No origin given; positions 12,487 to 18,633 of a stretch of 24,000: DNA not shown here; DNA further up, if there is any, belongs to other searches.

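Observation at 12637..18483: Helicase core interrupted by very large insertions and studded with four or five Cys clusters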

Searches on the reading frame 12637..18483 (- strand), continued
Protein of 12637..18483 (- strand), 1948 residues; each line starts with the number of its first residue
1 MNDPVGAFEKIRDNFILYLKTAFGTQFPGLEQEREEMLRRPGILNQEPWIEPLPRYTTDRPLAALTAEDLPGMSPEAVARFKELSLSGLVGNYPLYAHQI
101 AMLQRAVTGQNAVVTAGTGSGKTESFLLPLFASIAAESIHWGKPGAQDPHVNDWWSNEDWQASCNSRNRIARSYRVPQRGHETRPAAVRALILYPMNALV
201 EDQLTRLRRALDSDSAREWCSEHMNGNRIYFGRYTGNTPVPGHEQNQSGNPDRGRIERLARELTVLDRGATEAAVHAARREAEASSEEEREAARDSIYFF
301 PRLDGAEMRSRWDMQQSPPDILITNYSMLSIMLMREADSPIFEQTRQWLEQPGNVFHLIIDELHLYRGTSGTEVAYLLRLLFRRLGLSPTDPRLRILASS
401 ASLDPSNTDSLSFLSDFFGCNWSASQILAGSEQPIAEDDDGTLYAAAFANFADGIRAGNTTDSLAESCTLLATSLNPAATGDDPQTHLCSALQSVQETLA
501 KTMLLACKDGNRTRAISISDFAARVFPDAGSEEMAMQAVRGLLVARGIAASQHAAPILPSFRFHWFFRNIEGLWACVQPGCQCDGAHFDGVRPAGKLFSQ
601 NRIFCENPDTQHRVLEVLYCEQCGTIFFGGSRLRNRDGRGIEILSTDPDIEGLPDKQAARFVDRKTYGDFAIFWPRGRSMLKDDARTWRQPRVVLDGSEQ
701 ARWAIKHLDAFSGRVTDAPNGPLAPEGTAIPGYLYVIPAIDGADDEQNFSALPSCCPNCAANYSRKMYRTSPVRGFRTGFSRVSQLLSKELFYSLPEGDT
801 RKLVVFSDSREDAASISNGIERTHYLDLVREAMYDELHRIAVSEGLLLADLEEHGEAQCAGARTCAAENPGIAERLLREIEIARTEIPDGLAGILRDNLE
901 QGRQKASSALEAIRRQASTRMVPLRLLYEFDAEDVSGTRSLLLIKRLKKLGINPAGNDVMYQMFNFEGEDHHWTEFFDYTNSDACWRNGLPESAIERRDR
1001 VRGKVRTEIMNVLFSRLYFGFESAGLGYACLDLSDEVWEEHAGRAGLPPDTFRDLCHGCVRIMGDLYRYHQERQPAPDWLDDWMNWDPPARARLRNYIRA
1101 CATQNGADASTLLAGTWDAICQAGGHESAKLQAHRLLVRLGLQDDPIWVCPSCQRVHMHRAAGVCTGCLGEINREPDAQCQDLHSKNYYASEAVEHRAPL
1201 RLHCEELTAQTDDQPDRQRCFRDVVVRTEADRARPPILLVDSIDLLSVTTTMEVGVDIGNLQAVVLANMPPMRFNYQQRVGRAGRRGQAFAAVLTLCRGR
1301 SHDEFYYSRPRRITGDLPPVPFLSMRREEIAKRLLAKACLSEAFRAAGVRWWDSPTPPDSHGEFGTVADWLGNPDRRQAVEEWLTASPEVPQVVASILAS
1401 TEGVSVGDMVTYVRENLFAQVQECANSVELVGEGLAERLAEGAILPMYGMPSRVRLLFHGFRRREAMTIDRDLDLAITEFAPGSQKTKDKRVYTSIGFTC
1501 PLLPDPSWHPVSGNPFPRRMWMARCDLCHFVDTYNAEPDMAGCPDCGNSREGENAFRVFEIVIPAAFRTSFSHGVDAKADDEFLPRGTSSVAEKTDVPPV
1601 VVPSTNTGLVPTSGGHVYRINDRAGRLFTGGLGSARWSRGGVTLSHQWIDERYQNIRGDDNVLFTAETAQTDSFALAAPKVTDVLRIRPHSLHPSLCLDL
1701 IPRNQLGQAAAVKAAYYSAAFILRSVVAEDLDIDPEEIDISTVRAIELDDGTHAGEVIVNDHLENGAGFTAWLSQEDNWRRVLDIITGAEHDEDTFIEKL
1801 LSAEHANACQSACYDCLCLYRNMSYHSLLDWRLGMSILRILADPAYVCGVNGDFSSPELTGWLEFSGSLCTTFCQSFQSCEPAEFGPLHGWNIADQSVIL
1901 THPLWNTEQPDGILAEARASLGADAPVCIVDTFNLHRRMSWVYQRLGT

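Call 17: find_homologous_proteins(query=window:12637-18483:-, max_evalue=1e-10)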
Query window:12637-18483:- (1948 aa): 7540 proteins with E <= 1e-10 among 8000 candidates; the best 120 are listed.
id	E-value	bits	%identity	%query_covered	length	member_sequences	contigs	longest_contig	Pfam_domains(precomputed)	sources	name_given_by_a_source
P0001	0.0e+0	4499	98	100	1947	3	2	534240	PF00270.36,PF00271.38,PF27116.1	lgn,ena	-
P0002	0.0e+0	4020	87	100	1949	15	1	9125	PF00270.36,PF00271.38,PF27116.1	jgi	-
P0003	0.0e+0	3967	87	100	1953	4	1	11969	PF00270.36,PF00271.38,PF27116.1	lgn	-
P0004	0.0e+0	3813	83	100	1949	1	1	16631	PF00270.36,PF00271.38,PF27116.1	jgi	jgi:DEAD/DEAH box helicase domain-containing protein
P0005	0.0e+0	3805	88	94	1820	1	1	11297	PF00270.36,PF00271.38,PF27116.1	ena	-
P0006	0.0e+0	3774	82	100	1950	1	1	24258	PF00270.36,PF00271.38,PF27116.1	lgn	-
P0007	0.0e+0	3673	80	100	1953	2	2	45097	PF00270.36,PF00271.38,PF27116.1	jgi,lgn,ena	-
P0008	0.0e+0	3629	79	100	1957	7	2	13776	PF00270.36,PF27116.1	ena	-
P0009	0.0e+0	3615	79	100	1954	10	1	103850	PF00270.36,PF00271.38,PF27116.1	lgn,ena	-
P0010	0.0e+0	3609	78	100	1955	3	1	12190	PF00270.36,PF00271.38,PF27116.1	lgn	-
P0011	0.0e+0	3605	78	100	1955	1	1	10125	PF00270.36,PF00271.38,PF27116.1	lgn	-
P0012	0.0e+0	3603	78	100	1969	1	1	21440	PF00270.36,PF00271.38,PF27116.1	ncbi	-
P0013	0.0e+0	3565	77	100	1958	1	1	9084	PF00270.36,PF00271.38,PF27116.1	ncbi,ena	-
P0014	0.0e+0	3559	77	100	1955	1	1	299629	PF00270.36,PF00271.38,PF27116.1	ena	-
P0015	0.0e+0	3542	77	100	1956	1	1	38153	PF00270.36,PF00271.38,PF27116.1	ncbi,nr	ncbi:MAG: DEAD/DEAH box helicase [Deltaproteobacteria bacterium]|nr:DEAD/DEAH box helicase [Deltapro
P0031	0.0e+0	3389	74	100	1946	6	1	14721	PF00270.36,PF27116.1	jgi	-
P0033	0.0e+0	3362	73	100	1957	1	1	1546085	PF00270.36,PF00271.38,PF27116.1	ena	-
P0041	0.0e+0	3133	69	100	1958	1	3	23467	PF00270.36,PF00271.38,PF27116.1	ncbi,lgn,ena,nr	ncbi:MAG TPA: DEAD/DEAH box helicase [Kiritimatiellia bacterium]|nr:DEAD/DEAH box helicase [Kiritima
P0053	0.0e+0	2397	55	100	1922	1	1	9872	PF00270.36,PF09369.16,PF00271.38,PF27116.1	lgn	-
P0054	0.0e+0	2387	55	100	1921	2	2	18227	PF00270.36,PF09369.16,PF00271.38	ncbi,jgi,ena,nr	ncbi:MAG TPA: DEAD/DEAH box helicase [Pyrinomonadaceae bacterium]|nr:DEAD/DEAH box helicase [Pyrinom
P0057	0.0e+0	2362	55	100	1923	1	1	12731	PF00270.36,PF00271.38,PF27116.1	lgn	-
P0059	0.0e+0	2357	55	100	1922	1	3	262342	PF00270.36,PF00271.38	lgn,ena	-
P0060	0.0e+0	2349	55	100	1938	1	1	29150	PF00270.36,PF00271.38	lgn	-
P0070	0.0e+0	2307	54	100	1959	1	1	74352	PF00270.36,PF00271.38,PF27116.1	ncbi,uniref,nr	ncbi:DEAD/DEAH box helicase [Trichocoleus sp. FACHB-90]|uniref:DEAD/DEAH box helicase n=1 Tax=Cyanop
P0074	0.0e+0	2301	54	100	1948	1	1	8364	PF00270.36,PF00271.38,PF27116.1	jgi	jgi:DEAD/DEAH box helicase domain-containing protein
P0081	0.0e+0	2289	54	100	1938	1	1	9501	PF00270.36,PF00271.38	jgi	jgi:ATP-dependent helicase YprA (DUF1998 family)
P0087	0.0e+0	2284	55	100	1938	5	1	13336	PF00270.36,PF00271.38,PF27116.1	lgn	-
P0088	0.0e+0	2284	53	100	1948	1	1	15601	PF00270.36,PF00271.38,PF27116.1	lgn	-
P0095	0.0e+0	2270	52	100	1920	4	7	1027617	PF00270.36,PF00271.38,PF27116.1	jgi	jgi:DEAD/DEAH box helicase domain-containing protein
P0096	0.0e+0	2268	53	100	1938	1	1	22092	PF00270.36,PF00271.38,PF27116.1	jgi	jgi:DEAD/DEAH box helicase domain-containing protein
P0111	0.0e+0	2255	54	100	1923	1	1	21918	PF00270.36,PF00271.38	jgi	jgi:DEAD/DEAH box helicase domain-containing protein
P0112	0.0e+0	2254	54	100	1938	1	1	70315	PF00270.36,PF00271.38,PF27116.1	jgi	jgi:DEAD/DEAH box helicase domain-containing protein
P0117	0.0e+0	2245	52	100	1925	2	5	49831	PF00270.36,PF09369.16,PF00271.38,PF27116.1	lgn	-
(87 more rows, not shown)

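Call 43: find_encoding_contigs(protein=P0033, flank=8000, max_places=2)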
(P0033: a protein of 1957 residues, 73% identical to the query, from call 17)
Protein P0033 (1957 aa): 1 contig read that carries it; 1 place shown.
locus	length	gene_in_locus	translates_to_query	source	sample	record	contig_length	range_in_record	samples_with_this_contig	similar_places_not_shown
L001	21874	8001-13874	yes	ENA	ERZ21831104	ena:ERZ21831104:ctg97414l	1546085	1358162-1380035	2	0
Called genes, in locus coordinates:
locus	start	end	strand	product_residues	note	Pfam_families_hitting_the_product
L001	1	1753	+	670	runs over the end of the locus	PF08706:D5_N, PF19263:DUF5906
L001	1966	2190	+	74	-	-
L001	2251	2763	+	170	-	-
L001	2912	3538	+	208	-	PF03167:UDG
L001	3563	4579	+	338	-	-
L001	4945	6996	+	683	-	-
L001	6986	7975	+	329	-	-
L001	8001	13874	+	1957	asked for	PF00270:DEAD, PF27116:YjiV_N (weak), PF00271:Helicase_C (weak)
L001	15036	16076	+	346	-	PF00145:DNA_methylase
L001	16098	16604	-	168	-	PF03852:Vsr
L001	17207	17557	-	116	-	PF12844:HTH_19, PF13560:HTH_31, PF01381:HTH_3, PF13443:HTH_26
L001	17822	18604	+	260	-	PF13489:Methyltransf_23, PF02353:CMAS, PF01209:Ubie_methyltran (weak), PF06325:PrmA, PF13847:Methyltransf_31, PF08241:Methyltransf_11, PF08242:Methyltransf_12, PF13649:Methyltransf_25, +3 more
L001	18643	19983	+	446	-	PF13229:Beta_helix, PF02415:Chlam_PMP (faint), PF13229:Beta_helix (weak), PF18962:Por_Secre_tail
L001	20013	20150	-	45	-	-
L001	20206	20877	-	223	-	PF00899:ThiF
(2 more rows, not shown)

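Call 44: find_encoding_contigs(protein=P0070, flank=8000, max_places=2)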
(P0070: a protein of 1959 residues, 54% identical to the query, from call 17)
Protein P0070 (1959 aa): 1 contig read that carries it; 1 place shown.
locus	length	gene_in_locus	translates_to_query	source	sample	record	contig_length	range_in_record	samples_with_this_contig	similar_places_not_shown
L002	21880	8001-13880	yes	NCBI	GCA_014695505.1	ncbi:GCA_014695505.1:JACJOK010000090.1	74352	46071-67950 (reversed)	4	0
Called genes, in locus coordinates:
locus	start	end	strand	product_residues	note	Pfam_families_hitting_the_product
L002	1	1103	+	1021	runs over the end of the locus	-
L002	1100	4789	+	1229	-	PF00271:Helicase_C (weak)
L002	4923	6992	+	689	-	-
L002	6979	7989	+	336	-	-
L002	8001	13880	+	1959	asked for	PF00270:DEAD, PF27116:YjiV_N (weak), PF00271:Helicase_C (weak)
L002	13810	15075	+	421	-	PF12705:PDDEXK_1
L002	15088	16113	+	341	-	PF00145:DNA_methylase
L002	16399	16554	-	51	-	-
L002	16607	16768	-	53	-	-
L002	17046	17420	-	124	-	-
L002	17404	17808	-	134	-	-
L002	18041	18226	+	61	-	PF13613:HTH_Tnp_4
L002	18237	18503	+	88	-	-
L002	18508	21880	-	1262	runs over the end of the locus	-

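Call 65: search_protein_families(library=ncbifam, proteins=[window:12637-18483:-], max_evalue=0.001)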
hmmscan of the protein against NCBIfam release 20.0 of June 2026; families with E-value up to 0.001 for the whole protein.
window:12637-18483:- (1948 aa): 12 families
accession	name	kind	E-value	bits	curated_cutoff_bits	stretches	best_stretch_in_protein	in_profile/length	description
TIGR03817.1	DECH_helic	hypoth_equivalog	1.2e-23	83.3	874.1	3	1243-1311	330-397/742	helicase/secretion neighborhood putative DEAH-box helicase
NF041067.1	DpdJ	equivalog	5.1e-16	57.5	800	2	185-380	203-387/1482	protein DpdJ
TIGR04121.1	DEXH_lig_assoc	equivalog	5.6e-08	31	850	0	93-135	12-54/804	ligase-associated DNA damage response DEXH box helicase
NF010338.0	PRK13767.1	equivalog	3.3e-06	25.6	849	0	1245-1287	344-386/877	ATP-dependent helicase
NF053636.1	DDHlcsCsdAPsy1082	equivalog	1.3e-05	24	890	0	101-135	32-66/512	DEAD/DEAH box helicase CsdA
NF053711.1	RNA_heli_RhlE1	exception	1.8e-05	23.7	750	0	1242-1297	294-349/434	RNA helicase RhlE1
NF008744.0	PRK11776.1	equivalog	2.1e-05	23.3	524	0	1242-1293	292-343/460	ATP-dependent RNA helicase DbpA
NF008394.0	PRK11192.1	equivalog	0.0003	19.7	507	0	1243-1293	298-348/441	ATP-dependent RNA helicase SrmB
NF053631.1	RNA_helic_CshA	equivalog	0.00043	19.3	646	0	1241-1293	286-338/434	degradosome RNA helicase CshA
NF007882.0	PRK10590.1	equivalog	0.00056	19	743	0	1243-1297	296-350/456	ATP-dependent RNA helicase RhlE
TIGR02621.3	cas3_GSU0051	exception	0.00063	18.7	400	0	1248-1306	338-393/854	type I-G CRISPR-associated helicase/endonuclease Cas3g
NF053710.1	RNA_heli_RhlE2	exception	0.00082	17.9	925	0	1243-1292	300-349/635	RNA helicase RhlE2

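Call 73: find_encoding_contigs(protein=P0095, flank=6000, max_places=1)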
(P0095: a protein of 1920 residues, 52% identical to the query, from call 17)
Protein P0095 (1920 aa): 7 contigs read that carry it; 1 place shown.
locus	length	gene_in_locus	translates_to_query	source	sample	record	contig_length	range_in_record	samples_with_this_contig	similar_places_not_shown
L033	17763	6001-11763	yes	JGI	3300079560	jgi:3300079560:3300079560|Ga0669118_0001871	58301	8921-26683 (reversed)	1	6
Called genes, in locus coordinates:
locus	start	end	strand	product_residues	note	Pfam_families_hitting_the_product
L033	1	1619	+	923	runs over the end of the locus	-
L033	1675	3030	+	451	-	-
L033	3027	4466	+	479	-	PF06723:MreB_Mbl, PF00012:HSP70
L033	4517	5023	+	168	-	-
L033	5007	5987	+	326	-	-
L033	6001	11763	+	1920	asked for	PF00270:DEAD, PF27116:YjiV_N (weak), PF00271:Helicase_C (weak)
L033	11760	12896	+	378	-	PF12705:PDDEXK_1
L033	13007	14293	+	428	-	PF00145:DNA_methylase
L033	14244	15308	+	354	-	PF27126:NmeDI_C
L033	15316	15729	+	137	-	PF03852:Vsr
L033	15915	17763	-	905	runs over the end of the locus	PF08751:TrwC, PF13245:AAA_19, PF13604:AAA_30, PF01443:Viral_helicase1 (faint), PF22232:TraI_hel_assoc_N (weak), PF13538:UvrD_C_2 (weak)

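Call 74: find_encoding_contigs(protein=P0041, flank=6000, max_places=1)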
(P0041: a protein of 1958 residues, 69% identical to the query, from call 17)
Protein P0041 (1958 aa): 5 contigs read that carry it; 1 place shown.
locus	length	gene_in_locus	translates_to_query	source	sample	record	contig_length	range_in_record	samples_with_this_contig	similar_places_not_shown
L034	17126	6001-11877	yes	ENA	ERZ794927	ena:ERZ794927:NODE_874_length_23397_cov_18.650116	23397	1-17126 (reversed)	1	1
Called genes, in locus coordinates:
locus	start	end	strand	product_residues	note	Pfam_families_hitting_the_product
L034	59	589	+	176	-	-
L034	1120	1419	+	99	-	PF13384:HTH_23 (faint), PF13518:HTH_28 (weak), PF12728:HTH_17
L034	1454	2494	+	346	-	PF00145:DNA_methylase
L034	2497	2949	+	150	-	PF03852:Vsr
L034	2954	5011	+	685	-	-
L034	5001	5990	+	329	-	-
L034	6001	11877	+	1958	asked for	PF00270:DEAD, PF27116:YjiV_N (weak), PF00271:Helicase_C (weak)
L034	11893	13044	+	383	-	PF12705:PDDEXK_1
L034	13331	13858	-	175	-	PF13683:rve_3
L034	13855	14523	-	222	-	PF13518:HTH_28 (weak), PF13565:HTH_32, PF00665:rve (weak)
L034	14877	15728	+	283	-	PF13020:NOV_C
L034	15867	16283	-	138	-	PF01850:PIN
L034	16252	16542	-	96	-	PF04014:MazE_antitoxin (weak)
